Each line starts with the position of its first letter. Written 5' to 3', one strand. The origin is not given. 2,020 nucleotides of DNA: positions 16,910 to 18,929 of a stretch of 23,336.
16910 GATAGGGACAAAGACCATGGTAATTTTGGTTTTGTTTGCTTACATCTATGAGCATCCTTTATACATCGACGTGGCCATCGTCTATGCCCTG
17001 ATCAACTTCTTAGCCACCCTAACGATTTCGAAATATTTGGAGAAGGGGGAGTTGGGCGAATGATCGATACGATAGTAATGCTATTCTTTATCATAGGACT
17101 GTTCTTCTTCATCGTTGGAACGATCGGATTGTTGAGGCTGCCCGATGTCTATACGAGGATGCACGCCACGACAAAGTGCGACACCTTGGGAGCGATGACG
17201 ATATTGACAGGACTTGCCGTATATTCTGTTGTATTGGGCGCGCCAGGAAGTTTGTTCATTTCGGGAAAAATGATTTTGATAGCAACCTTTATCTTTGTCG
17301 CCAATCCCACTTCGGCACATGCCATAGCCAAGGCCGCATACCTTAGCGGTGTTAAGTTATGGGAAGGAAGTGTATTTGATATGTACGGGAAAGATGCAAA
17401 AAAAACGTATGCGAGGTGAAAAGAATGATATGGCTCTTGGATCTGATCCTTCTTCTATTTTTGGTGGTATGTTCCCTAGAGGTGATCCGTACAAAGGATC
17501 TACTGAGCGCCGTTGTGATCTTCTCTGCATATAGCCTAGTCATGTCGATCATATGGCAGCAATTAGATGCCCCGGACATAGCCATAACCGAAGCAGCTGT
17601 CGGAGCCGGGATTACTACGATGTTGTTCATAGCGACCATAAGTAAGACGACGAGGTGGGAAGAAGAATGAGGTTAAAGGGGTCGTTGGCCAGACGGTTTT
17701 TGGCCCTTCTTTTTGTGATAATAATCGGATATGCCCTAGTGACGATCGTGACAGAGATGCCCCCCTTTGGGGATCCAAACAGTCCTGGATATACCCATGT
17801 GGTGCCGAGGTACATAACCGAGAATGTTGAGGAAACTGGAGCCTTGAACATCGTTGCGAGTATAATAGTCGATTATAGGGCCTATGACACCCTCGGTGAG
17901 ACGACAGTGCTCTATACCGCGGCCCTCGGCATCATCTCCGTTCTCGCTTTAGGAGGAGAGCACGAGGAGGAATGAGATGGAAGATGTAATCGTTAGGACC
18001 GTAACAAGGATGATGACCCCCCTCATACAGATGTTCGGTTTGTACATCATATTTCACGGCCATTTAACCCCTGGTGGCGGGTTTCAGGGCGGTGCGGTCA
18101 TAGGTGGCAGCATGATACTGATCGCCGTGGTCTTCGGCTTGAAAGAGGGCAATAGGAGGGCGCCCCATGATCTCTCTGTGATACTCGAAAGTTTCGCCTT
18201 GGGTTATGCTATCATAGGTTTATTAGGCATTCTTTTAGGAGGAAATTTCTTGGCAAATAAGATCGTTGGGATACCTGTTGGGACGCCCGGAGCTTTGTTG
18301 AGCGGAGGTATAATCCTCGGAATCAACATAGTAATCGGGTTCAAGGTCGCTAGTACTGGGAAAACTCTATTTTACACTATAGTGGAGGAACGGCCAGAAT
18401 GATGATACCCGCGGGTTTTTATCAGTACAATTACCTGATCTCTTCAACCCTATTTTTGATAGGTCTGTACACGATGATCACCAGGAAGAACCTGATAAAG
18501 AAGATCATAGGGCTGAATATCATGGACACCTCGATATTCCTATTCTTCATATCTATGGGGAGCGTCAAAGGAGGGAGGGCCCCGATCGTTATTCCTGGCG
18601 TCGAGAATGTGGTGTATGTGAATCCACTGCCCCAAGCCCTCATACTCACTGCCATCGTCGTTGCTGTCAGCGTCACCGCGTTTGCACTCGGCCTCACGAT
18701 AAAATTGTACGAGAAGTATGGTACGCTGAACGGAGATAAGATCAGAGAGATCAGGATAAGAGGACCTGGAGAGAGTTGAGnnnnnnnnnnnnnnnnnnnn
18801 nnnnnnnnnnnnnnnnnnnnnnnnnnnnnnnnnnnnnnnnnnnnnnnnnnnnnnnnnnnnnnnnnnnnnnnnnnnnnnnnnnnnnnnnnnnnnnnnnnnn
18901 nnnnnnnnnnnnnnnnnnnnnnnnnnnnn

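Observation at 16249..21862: Mrp/Mbh/Mbx-type membrane module (E-F-G-split B-C-D-D') without catalytic subunits, abutting an IS element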

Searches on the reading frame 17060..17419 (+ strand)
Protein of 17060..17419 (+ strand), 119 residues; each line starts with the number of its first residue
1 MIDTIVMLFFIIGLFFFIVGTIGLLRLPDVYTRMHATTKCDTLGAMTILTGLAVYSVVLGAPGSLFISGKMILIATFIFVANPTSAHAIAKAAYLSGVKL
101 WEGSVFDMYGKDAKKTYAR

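Call 5: search_protein_families(library=pfam, proteins=[window:17060-17419:+], max_evalue=0.01)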
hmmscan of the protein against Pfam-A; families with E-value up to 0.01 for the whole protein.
window:17060-17419:+ (119 aa): 1 family
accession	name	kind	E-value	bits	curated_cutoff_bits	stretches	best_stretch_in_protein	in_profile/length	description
PF03334.19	PhaG_MnhG_YufB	-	8e-29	100.2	23.4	1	9-94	1-80/80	Na+/H+ antiporter subunit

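Call 6: search_protein_families(library=ncbifam, proteins=[window:17060-17419:+], max_evalue=0.01)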
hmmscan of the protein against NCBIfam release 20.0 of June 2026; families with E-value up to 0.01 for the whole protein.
window:17060-17419:+ (119 aa): 13 families
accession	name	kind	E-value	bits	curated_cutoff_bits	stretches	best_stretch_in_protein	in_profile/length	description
NF009314.0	PRK12674.1-2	subfamily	1.3e-34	118.3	102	1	1-115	3-111/116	Na+/H+ antiporter subunit G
TIGR01300.1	CPA3_mnhG_phaG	equivalog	1.1e-28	99.4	63.1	1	9-109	2-97/97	monovalent cation/H(+) antiporter subunit G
NF009320.0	PRK12675.1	equivalog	1.5e-26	93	128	1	5-112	2-102/104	putative monovalent cation/H+ antiporter subunit G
NF009312.0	PRK12672.1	subfamily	3.2e-24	85.4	122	1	1-113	2-117/122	putative monovalent cation/H+ antiporter subunit G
NF009316.0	PRK12674.1-5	equivalog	5.8e-22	77.8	122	1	1-99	4-98/121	Na+/H+ antiporter subunit G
NF009236.0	PRK12586.1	equivalog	9.5e-20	70.8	156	1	1-105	7-107/145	Na+/H+ antiporter subunit G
NF009313.0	PRK12674.1-1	equivalog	2.4e-19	69.6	151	1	2-94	5-93/140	Na+/H+ antiporter subunit G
NF009237.0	PRK12587.1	equivalog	1.7e-17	63.5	158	1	3-96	7-96/118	Na+/H+ antiporter subunit G1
NF009311.0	PRK12670.1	equivalog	1.1e-16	60.5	116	1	1-96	1-90/99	putative monovalent cation/H+ antiporter subunit G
NF009317.0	PRK12674.2-1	equivalog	5.7e-14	52.3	107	1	4-97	5-92/105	Na+/H+ antiporter subunit G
NF009235.0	PRK12585.1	equivalog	1.9e-13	50.2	273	1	2-100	5-99/197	putative monovalent cation/H+ antiporter subunit G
NF009315.0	PRK12674.1-4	equivalog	2e-07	31.2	130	1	3-93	12-98/121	Na+/H+ antiporter subunit G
NF009238.0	PRK12592.1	equivalog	1e-06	28.8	170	1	2-98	7-105/126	putative monovalent cation/H+ antiporter subunit G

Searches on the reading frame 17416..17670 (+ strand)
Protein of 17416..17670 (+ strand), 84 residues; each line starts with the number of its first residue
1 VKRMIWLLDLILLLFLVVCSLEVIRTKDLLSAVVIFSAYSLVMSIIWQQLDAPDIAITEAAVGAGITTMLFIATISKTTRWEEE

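Call 5: search_protein_families(library=pfam, proteins=[window:17416-17670:+], max_evalue=0.01)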
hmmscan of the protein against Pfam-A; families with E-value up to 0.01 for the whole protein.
window:17416-17670:+ (84 aa): 1 family
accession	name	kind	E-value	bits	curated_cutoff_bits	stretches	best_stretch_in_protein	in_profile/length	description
PF13244.11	MbhD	-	5.5e-22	78.1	27.2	1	14-79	1-66/67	MBH, subunit D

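Call 6: search_protein_families(library=ncbifam, proteins=[window:17416-17670:+], max_evalue=0.01)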
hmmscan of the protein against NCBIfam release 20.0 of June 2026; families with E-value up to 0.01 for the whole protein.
window:17416-17670:+ (84 aa): 16 families
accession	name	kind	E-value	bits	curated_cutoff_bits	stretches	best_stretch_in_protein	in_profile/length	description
NF009159.0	PRK12504.1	equivalog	2e-26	93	141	1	4-83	2-81/178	DUF4040 domain-containing protein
NF006242.0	PRK08378.1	subfamily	1.2e-23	83.4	98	1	5-84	4-83/85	hypothetical protein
NF009161.0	PRK12507.1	equivalog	2.6e-21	76.2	272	1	4-82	8-85/336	putative monovalent cation/H+ antiporter subunit B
NF004923.0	PRK06280.1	equivalog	1e-13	51.4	80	1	7-82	3-78/79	hypothetical protein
NF004172.0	PRK05640.1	equivalog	5.2e-07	29.9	156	1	7-78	1-71/152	putative monovalent cation/H+ antiporter subunit B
NF009289.0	PRK12649.1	equivalog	4.4e-06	25.4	1117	1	9-78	621-689/789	putative monovalent cation/H+ antiporter subunit A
NF009288.0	PRK12648.1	equivalog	8.8e-06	24.1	1104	1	10-73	610-673/954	monovalent cation/H+ antiporter subunit A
TIGR00940.1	2a6301s01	subfamily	1.2e-05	23.8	920.45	1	7-75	622-689/793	monovalent cation:proton antiporter subunit A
NF009290.0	PRK12650.1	equivalog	1.2e-05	23.4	980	1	7-70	603-666/966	DUF4040 family protein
NF009285.0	PRK12645.1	equivalog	3.8e-05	22.1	1028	1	5-75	627-696/804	Na+/H+ antiporter subunit A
NF009286.0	PRK12646.1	equivalog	6e-05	21.7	1063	1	8-77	629-697/800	DUF4040 family protein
NF005629.0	PRK07377.1-5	equivalog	6.4e-05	22.9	370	1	11-75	8-72/183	hypothetical protein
NF009287.0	PRK12647.1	equivalog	0.0003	19.4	937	1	7-76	599-667/773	putative monovalent cation/H+ antiporter subunit A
NF005628.0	PRK07377.1-4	equivalog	0.00037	20.4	151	1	10-72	11-73/195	hypothetical protein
NF005627.0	PRK07377.1-3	equivalog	0.0041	17.1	397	1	14-75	10-71/193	hypothetical protein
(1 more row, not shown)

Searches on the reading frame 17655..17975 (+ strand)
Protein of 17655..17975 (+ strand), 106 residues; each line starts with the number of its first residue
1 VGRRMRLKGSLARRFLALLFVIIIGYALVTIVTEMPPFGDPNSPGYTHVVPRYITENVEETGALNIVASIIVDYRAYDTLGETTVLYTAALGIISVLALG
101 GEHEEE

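Call 5: search_protein_families(library=pfam, proteins=[window:17655-17975:+], max_evalue=0.01)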
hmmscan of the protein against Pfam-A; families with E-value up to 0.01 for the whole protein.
window:17655-17975:+ (106 aa): 1 family
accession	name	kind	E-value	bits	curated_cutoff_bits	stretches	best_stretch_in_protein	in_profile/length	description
PF20501.3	MbhE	-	2.1e-10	40.9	27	1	44-97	28-81/98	MBH, subunit E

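Call 6: search_protein_families(library=ncbifam, proteins=[window:17655-17975:+], max_evalue=0.01)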
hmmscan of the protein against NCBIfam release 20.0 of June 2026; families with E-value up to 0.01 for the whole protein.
window:17655-17975:+ (106 aa): 15 families
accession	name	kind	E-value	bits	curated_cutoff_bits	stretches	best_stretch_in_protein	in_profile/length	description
NF009161.0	PRK12507.1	equivalog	3.9e-23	82.2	272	1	12-102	90-180/336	putative monovalent cation/H+ antiporter subunit B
NF009159.0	PRK12504.1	equivalog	1.1e-22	80.8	141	1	16-98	91-173/178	DUF4040 domain-containing protein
NF009217.0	PRK12567.1-1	equivalog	1.2e-15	57.7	268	1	11-97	4-85/238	putative monovalent cation/H+ antiporter subunit B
NF009290.0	PRK12650.1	equivalog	1.5e-11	43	980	1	24-97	693-763/966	DUF4040 family protein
NF009288.0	PRK12648.1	equivalog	2.4e-10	39.2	1104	1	46-98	722-774/954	monovalent cation/H+ antiporter subunit A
NF009287.0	PRK12647.1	equivalog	4.1e-10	38.8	937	1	53-103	715-765/773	putative monovalent cation/H+ antiporter subunit A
NF009289.0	PRK12649.1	equivalog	7.5e-10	37.8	1117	1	52-99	737-784/789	putative monovalent cation/H+ antiporter subunit A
NF009284.0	PRK12644.1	equivalog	4.8e-09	34.8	962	1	49-97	712-761/975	Na+/H+ antiporter subunit A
NF009285.0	PRK12645.1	equivalog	8.7e-09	34.2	1028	1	42-104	735-797/804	Na+/H+ antiporter subunit A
TIGR00940.1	2a6301s01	subfamily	7.4e-07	27.9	920.45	1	11-100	700-786/793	monovalent cation:proton antiporter subunit A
NF009286.0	PRK12646.1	equivalog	4.1e-06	25.5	1063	1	49-98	740-789/800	DUF4040 family protein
NF009219.0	PRK12567.1-3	equivalog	2.2e-05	24.1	179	1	53-98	31-76/220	putative monovalent cation/H+ antiporter subunit B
NF004172.0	PRK05640.1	equivalog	8.9e-05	22.7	156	1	64-95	114-145/152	putative monovalent cation/H+ antiporter subunit B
NF009229.0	PRK12579.1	equivalog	9.4e-05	22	229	1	65-91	45-71/258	putative monovalent cation/H+ antiporter subunit B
NF009218.0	PRK12567.1-2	equivalog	0.00065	19.5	184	1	64-94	37-67/200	putative monovalent cation/H+ antiporter subunit B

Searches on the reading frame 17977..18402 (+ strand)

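Call 5: search_protein_families(library=pfam, proteins=[window:17977-18402:+], max_evalue=0.01)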
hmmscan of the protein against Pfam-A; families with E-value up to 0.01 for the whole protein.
window:17977-18402:+ (141 aa): 1 family
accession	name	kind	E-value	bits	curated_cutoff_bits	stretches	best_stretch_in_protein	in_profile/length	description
PF04039.18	MnhB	-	1.2e-28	100.3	22.5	1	5-126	1-123/127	Domain related to MnhB subunit of Na+/H+ antiporter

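Call 6: search_protein_families(library=ncbifam, proteins=[window:17977-18402:+], max_evalue=0.01)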
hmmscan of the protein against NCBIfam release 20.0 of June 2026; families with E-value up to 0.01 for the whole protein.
window:17977-18402:+ (141 aa): 18 families
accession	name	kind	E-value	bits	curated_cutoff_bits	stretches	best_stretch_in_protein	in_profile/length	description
NF006248.0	PRK08386.1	subfamily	7.3e-28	97.4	92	1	4-127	5-135/151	putative monovalent cation/H+ antiporter subunit B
NF009162.0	PRK12508.1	equivalog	6.3e-22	78.2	120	1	2-138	3-136/139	Na(+)/H(+) antiporter subunit B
NF009161.0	PRK12507.1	equivalog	6.1e-21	75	272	1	3-137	197-331/336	putative monovalent cation/H+ antiporter subunit B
NF009217.0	PRK12567.1-1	equivalog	4e-20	72.3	268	1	4-128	100-224/238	putative monovalent cation/H+ antiporter subunit B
NF009229.0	PRK12579.1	equivalog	1.4e-19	70.7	229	1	5-131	111-240/258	putative monovalent cation/H+ antiporter subunit B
NF009160.0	PRK12505.1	equivalog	1.2e-18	67.1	140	1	3-135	26-154/179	putative monovalent cation/H+ antiporter subunit B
NF004924.0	PRK06281.1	equivalog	3.5e-18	66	137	1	7-126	6-135/154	putative monovalent cation/H+ antiporter subunit B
NF006249.0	PRK08387.1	equivalog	2e-17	63.9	111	1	4-136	5-127/133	putative monovalent cation/H+ antiporter subunit B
NF009224.0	PRK12574.1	equivalog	5.9e-15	55.9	171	1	2-107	4-109/141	monovalent cation/H+ antiporter subunit B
NF009223.0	PRK12573.1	subfamily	8.6e-15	55.1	152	1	1-102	3-104/140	Na(+)/H(+) antiporter subunit B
NF009163.0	PRK12509.1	equivalog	6.3e-13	49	148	1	1-113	1-112/137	Na+/H+ antiporter subunit B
NF009288.0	PRK12648.1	equivalog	5.5e-08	31.4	1104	1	4-98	802-896/954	monovalent cation/H+ antiporter subunit A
NF009220.0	PRK12567.1-5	equivalog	9.4e-08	32.4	219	1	2-97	81-178/200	putative monovalent cation/H+ antiporter subunit B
NF009284.0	PRK12644.1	equivalog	1.4e-07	30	962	1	4-102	817-915/975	Na+/H+ antiporter subunit A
TIGR00943.1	2a6301s02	subfamily_domain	1.4e-06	28.8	139.75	1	25-98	2-75/107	cation/proton antiporter, MnhB/MrpB subunit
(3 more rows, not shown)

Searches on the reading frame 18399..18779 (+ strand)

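Call 5: search_protein_families(library=pfam, proteins=[window:18399-18779:+], max_evalue=0.01)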
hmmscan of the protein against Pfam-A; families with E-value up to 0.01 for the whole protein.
window:18399-18779:+ (126 aa): 1 family
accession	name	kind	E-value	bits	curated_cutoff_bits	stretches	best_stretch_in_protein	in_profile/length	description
PF00420.29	Oxidored_q2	-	1.9e-27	95.3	26.1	1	12-117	3-92/95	NADH-ubiquinone/plastoquinone oxidoreductase chain 4L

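Call 6: search_protein_families(library=ncbifam, proteins=[window:18399-18779:+], max_evalue=0.01)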
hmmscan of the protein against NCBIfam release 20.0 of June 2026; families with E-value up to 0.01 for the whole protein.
window:18399-18779:+ (126 aa): 22 families
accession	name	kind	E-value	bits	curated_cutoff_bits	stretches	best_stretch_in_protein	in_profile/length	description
NF005621.0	PRK07375.1-6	equivalog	8e-38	128.9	126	1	9-120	8-118/120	putative monovalent cation/H+ antiporter subunit C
NF005624.0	PRK07375.2-3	equivalog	1.3e-28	99.3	95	1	8-110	4-104/105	cation:proton antiporter subunit C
NF005619.0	PRK07375.1-4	equivalog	2.4e-23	82.6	145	1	11-115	5-107/111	Na+/H+ antiporter subunit C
NF006250.0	PRK08388.1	equivalog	2e-22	79.9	137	1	9-119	3-118/119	putative monovalent cation/H+ antiporter subunit C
NF005620.0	PRK07375.1-5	equivalog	1.1e-21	77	91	1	18-116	11-108/113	putative monovalent cation/H+ antiporter subunit C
NF006372.0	PRK08600.1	equivalog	2e-21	76.2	127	1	14-116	8-107/113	Na(+)/H(+) antiporter subunit C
NF005618.0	PRK07375.1-3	equivalog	2.1e-21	76.3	107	1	12-115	9-115/119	putative monovalent cation/H+ antiporter subunit C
NF009304.0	PRK12661.1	equivalog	3.7e-19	69.1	152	2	61-118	82-138/140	putative monovalent cation/H+ antiporter subunit C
NF009301.0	PRK12658.1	equivalog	4.3e-18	65.3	156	1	16-117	10-112/125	Na+/H+ antiporter subunit C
NF005623.0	PRK07375.2-2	equivalog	7e-18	64.6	81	1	17-103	8-90/93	putative monovalent cation/H+ antiporter subunit C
TIGR00941.1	2a6301s03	subfamily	8.2e-18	64.9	161.2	1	13-110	7-101/104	multicomponent Na+:H+ antiporter, MnhC subunit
NF009303.0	PRK12660.1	subfamily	1.3e-17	63.8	132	1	13-119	7-108/114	putative monovalent cation/H+ antiporter subunit C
NF009302.0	PRK12659.1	equivalog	2.2e-17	63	154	1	14-117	8-112/117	Na+/H+ antiporter subunit C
NF006573.0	PRK09094.1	equivalog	6.8e-17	61.5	105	1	18-109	12-104/114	Na+/H+ antiporter subunit C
NF005929.0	PRK07946.1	equivalog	3.9e-16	59.3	157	1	13-105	9-99/204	Na(+)/H(+) antiporter subunit C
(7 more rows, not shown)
